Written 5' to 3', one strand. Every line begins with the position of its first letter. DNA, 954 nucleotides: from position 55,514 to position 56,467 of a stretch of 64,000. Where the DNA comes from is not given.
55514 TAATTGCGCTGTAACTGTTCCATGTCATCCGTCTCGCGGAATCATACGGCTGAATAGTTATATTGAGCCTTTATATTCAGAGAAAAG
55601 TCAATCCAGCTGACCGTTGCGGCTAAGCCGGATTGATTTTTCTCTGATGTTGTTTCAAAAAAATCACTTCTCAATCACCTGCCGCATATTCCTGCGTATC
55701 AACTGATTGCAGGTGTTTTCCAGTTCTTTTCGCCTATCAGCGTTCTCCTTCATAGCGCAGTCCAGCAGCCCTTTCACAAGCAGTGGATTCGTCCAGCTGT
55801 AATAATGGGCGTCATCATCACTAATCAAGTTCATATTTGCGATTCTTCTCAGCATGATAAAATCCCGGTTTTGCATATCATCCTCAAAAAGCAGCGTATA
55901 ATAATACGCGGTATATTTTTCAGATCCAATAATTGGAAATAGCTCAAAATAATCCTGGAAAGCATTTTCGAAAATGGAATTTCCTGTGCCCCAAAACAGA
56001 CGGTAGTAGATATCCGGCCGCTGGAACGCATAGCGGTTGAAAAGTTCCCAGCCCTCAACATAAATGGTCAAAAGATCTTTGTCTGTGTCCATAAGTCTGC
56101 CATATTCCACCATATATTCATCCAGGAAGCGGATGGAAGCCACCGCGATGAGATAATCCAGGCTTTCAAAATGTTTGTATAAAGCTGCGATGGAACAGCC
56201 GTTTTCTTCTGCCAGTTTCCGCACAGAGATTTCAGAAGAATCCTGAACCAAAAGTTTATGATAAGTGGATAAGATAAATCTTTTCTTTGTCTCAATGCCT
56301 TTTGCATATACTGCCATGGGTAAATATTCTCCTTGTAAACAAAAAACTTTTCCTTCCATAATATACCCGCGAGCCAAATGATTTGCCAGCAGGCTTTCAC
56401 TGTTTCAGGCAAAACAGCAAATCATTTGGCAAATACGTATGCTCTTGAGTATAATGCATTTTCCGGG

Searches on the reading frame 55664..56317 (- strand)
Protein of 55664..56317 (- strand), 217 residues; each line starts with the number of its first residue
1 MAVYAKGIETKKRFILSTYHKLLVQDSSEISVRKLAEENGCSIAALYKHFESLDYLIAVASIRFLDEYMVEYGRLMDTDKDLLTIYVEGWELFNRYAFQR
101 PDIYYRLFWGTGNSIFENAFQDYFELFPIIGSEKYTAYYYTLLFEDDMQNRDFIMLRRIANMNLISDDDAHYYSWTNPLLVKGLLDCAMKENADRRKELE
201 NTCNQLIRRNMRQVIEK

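Call 9: search_protein_families(library=pfam, proteins=[window:55664-56317:-], max_evalue=0.01)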
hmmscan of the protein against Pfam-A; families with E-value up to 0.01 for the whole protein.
window:55664-56317:- (217 aa): 1 family
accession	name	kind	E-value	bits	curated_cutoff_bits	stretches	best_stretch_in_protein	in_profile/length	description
PF00440.29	TetR_N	-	0.0045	17.2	24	1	30-52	17-39/47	Bacterial regulatory proteins, tetR family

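Call 11: find_homologous_proteins(query=window:55664-56317:-, max_evalue=0.001)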
Query window:55664-56317:- (217 aa): 67 proteins with E <= 0.001 among 191 candidates.
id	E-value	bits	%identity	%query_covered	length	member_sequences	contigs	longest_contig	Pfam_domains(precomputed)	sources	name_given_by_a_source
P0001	3.0e-141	486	100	100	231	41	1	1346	-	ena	-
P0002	1.6e-120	419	84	100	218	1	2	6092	-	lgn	-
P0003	8.1e-120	416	84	100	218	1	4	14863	-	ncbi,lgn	-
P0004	1.8e-119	415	84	100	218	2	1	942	-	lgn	-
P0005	1.6e-111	389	78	100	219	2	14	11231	-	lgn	-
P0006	1.7e-110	386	76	100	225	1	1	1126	-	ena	-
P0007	1.9e-105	369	74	100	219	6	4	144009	-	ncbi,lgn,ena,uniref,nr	ncbi:TetR/AcrR family transcriptional regulator [Lactonifactor longoviformis]|uniref:HTH tetR-type d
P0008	3.4e-91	323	67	100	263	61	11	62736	-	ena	-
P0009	1.3e-90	321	62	100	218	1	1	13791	PF00440.30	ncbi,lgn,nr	ncbi:MAG: TetR/AcrR family transcriptional regulator [Clostridiales bacterium]|nr:TetR/AcrR family t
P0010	2.3e-89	317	64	99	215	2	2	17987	PF00440.30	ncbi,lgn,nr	ncbi:MAG: TetR/AcrR family transcriptional regulator [Lachnospiraceae bacterium]|nr:TetR/AcrR family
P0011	2.5e-89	317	64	100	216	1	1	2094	-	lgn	-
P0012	5.6e-89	316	65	99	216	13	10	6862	-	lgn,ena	-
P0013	8.6e-89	315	63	99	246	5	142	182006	-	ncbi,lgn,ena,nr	ncbi:hypothetical protein B5F53_08360 [Blautia sp. An249]|nr:hypothetical protein B5F53_08360 [Blaut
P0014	2.3e-88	314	67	97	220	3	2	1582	PF00440.30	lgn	-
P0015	2.5e-86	307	62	99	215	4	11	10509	-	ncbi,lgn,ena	-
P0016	1.2e-85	305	62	99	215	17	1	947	PF00440.30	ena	-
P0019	3.0e-84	300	61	99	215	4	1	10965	PF00440.30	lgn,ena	-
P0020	7.3e-84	299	60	100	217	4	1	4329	PF00440.30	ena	-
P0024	7.9e-83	295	60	99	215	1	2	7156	PF00440.30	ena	-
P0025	1.0e-82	295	59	100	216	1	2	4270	PF00440.30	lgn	-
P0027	3.2e-82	294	58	99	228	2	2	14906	PF00440.30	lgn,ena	-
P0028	1.1e-81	292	60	99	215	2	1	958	PF00440.30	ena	-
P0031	2.5e-81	291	58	100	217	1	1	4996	PF00440.30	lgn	-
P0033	1.1e-80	288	61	98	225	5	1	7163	PF00440.30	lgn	-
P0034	2.2e-80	288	60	98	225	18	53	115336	PF00440.30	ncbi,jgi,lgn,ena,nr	ncbi:MAG TPA: hypothetical protein DCZ61_01740 [Lachnospiraceae bacterium]|jgi:AcrR family transcrip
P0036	4.1e-79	283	57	100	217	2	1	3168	PF00440.30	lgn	-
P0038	3.7e-78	280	57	100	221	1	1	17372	PF00440.30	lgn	-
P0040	2.8e-77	277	58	98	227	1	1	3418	PF00440.30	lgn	-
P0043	5.4e-76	273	56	99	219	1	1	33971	PF00440.30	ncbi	ncbi:MAG: TetR/AcrR family transcriptional regulator [Lachnospiraceae bacterium]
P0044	7.7e-76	273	56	97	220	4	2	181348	PF00440.30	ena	-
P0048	5.8e-69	250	52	100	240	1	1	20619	PF00440.30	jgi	jgi:AcrR family transcriptional regulator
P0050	5.7e-67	244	53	99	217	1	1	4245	PF00440.30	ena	-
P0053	5.2e-65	237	52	99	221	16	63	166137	PF00440.30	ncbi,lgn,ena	-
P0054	1.6e-64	236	51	100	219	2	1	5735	PF00440.30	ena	-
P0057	2.7e-63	232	50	97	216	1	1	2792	PF00440.30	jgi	jgi:AcrR family transcriptional regulator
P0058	5.8e-62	227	49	99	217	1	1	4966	PF00440.30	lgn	-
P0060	1.1e-60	223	49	97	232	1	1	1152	PF00440.30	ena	-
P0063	1.3e-51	193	45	95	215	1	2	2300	PF00440.30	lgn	-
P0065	5.1e-38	149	42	81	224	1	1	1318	PF00440.30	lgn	-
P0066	4.5e-36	143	37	95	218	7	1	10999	PF00440.30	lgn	-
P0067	1.1e-22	99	34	82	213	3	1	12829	PF00440.30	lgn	-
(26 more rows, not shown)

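Call 13: find_related_loci(query=A1, collection=genome_contigs, flank=10000)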
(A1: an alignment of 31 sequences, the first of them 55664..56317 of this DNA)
Query A1 (217 aa) in genome_contigs; peptide patterns used: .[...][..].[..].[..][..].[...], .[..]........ (x = any residue, [..] = any of these).
332 stretches matched a pattern; 72 encode a relative of the query (tblastn E <= 1e-3); 72 distinct loci.
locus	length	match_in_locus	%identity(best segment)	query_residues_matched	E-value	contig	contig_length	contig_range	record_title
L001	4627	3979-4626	98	1-216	5e-146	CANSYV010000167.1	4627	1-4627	MAG TPA_asm: uncultured Lachnospiraceae bacterium isolate SRR13921780_bin.81_metawrap_v1.3_MAG genome assembly, contig:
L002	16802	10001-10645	97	1-215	1e-142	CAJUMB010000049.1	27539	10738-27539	MAG TPA_asm: uncultured Lachnospiraceae bacterium isolate MGBC159923 genome assembly, contig: MGBC159923.49, whole genom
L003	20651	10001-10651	74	1-217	4e-111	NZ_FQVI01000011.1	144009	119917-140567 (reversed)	Lactonifactor longoviformis DSM 17459, whole genome shotgun sequence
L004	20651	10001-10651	73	1-217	7e-111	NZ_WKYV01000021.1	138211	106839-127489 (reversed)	Lactonifactor sp. BIOML-A5 scaffold21_size138296, whole genome shotgun sequence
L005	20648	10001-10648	67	1-216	1e-96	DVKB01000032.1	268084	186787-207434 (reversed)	MAG TPA_asm: Candidatus Scatomonas merdigallinarum isolate CHK191-20366 CHK191__C372860_L268084_ERR3414586, whole genome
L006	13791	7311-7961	62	1-217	9e-96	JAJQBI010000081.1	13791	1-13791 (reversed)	MAG: Clostridiales bacterium isolate C.2_4 NODE_880_length_13791_cov_16.686590, whole genome shotgun sequence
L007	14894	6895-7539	63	1-215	1e-94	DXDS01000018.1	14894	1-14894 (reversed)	MAG TPA_asm: Candidatus Blautia avistercoris isolate 5548 CHK77__C39022_L14894_SAMEA104467286, whole genome shotgun sequ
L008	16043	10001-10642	64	1-214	3e-94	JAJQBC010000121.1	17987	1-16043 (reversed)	MAG: Lachnospiraceae bacterium isolate C.10_6 NODE_576_length_17987_cov_15.288311, whole genome shotgun sequence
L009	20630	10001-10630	67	1-210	2e-93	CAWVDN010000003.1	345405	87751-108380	MAG: Candidatus Scatomonas sp. isolate metabat2_6732_HOM_VAC_hifiasm.170 MAG genome assembly, contig: s8.ctg001467l, who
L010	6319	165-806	65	1-214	4e-91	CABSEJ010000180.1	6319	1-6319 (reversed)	MAG TPA_asm: uncultured Blautia sp. isolate MGYG-HGUT-02215 genome assembly, contig: GUT_GENOME138767_180, whole genome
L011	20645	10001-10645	64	1-215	2e-90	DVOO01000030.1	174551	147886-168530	MAG TPA_asm: Candidatus Scatomonas pullistercoris isolate CHK188-20938 CHK188__C179430_L174551_ERR3414583, whole genome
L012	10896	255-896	59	1-214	9e-88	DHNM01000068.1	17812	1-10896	MAG TPA_asm: Eubacterium sp. UBA5416 UBA5416_contig_12481, whole genome shotgun sequence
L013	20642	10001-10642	60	1-214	2e-87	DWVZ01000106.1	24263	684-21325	MAG TPA_asm: Candidatus Blautia merdavium isolate ChiBcec2-3848 ChiBcec2__C36861_L24263_SAMN08009754, whole genome shotg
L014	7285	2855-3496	58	1-214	4e-87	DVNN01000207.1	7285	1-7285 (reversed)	MAG TPA_asm: Candidatus Pelethocola excrementipullorum isolate CHK160-5124 CHK160__C169661_L7285_ERR2241953, whole genom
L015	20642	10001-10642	58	1-214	9e-87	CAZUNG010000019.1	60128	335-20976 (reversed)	MAG TPA_asm: uncultured Ruminococcus sp. isolate SRP239243_co1_79 genome assembly, contig: NODE_541_length_60128_cov_20.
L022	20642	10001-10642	57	1-214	2e-83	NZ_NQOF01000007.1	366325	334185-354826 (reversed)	Blautia hominis strain KB1 KB1_contig7, whole genome shotgun sequence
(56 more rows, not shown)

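Call 37: find_encoding_contigs(protein=P0001, flank=3000, max_places=10)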
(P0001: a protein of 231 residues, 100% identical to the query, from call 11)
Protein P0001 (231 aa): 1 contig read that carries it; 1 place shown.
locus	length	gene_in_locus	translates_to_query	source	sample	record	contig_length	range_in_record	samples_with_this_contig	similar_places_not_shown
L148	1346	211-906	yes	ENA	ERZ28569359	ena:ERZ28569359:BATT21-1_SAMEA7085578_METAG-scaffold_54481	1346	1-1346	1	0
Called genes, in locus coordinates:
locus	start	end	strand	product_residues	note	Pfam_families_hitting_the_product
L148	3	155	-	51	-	?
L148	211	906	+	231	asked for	-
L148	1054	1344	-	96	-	?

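Call 45: search_protein_families(library=pfam, proteins=[L022:10809-12173:+, L022:12212-13648:+, L022:13763-14713:+, L003:10757-11692:+, L003:11599-13137:+, L003:8488-9885:+], max_evalue=0.00001)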
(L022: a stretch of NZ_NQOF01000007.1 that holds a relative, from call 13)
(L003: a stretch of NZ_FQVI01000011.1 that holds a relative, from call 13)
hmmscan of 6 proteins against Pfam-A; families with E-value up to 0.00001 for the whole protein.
L022:10809-12173:+ (455 aa): 1 family
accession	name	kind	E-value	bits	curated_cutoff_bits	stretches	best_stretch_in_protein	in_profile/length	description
PF07690.21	MFS_1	-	3.7e-16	59.4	33.4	1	69-399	34-341/347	Major Facilitator Superfamily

L022:12212-13648:+ (479 aa): 1 family
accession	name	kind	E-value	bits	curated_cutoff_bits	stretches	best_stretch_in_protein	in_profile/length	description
PF00474.23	SSF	-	3.7e-32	112.2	22.8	1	44-412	1-389/406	Sodium:solute symporter family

L022:13763-14713:+ (317 aa): 1 family
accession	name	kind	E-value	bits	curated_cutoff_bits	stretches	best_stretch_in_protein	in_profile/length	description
PF01261.30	AP_endonuc_2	-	5.8e-13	49.6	31.1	1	50-288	2-234/249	Xylose isomerase-like TIM barrel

L003:10757-11692:+ (312 aa): 1 family
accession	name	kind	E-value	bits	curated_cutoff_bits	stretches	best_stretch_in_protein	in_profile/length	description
PF01261.30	AP_endonuc_2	-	5.8e-16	59.4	31.1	1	51-273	2-230/249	Xylose isomerase-like TIM barrel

L003:11599-13137:+ (513 aa): 1 family
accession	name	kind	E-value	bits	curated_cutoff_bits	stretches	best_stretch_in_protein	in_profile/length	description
PF06253.16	MTTB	-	3.7e-102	342.3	25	1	31-499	23-494/500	Trimethylamine methyltransferase (MTTB)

L003:8488-9885:+ (466 aa): 1 family
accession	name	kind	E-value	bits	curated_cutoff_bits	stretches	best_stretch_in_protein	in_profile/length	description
PF07690.21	MFS_1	-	1.9e-18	67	33.4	1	85-409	35-341/347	Major Facilitator Superfamily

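Call 48: search_solved_structures(query=A1, max_evalue=0.001)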
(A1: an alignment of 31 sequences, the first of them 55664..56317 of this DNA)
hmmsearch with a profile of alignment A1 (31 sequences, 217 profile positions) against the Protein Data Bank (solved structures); distinct sequences matched with E-value up to 0.001: 38.
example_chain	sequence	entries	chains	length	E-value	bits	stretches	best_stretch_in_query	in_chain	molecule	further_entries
4gct_A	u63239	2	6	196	3e-07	33.4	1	6-96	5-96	Nucleoid occlusion factor SlmA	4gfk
5haw_A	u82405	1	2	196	6.9e-07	32.2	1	9-96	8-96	Nucleoid occlusion factor SlmA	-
3qkx_A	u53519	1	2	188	7.7e-07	32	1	12-119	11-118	Uncharacterized HTH-type transcriptional regulator HI_0893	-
2oi8_A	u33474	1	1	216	6.9e-06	28.9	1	14-58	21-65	Putative regulatory protein SCO4313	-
3crj_A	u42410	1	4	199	7.8e-06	28.7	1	12-75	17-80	Transcription regulator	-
3pas_A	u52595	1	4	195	8.1e-06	28.7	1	12-105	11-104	TetR family transcription regulator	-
9b7y_A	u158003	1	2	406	8.8e-06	28.5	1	8-60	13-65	Transcriptional repressor Mce3R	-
3vpr_A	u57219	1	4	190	1.2e-05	28.1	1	10-72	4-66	Transcriptional regulator, TetR family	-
7eqe_A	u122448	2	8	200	2.2e-05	27.2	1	5-60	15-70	TetR/AcrR family transcriptional regulator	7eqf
3cjd_A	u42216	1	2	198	2.9e-05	26.8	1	7-108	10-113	Transcriptional regulator, TetR family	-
2hxi_A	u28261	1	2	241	3e-05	26.8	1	13-83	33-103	Putative transcriptional regulator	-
9dt3_A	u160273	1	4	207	3.5e-05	26.6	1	11-77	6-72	Sulfonylurea repressor EsR (L11-C6)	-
4w1u_A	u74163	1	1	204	4.3e-05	26.3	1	11-84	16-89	HTH-type transcriptional repressor KstR2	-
4w97_A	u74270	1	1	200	4.3e-05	26.3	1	11-84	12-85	HTH-type transcriptional repressor KstR2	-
2ibd_A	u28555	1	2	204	4.8e-05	26.1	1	13-81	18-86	Possible transcriptional regulator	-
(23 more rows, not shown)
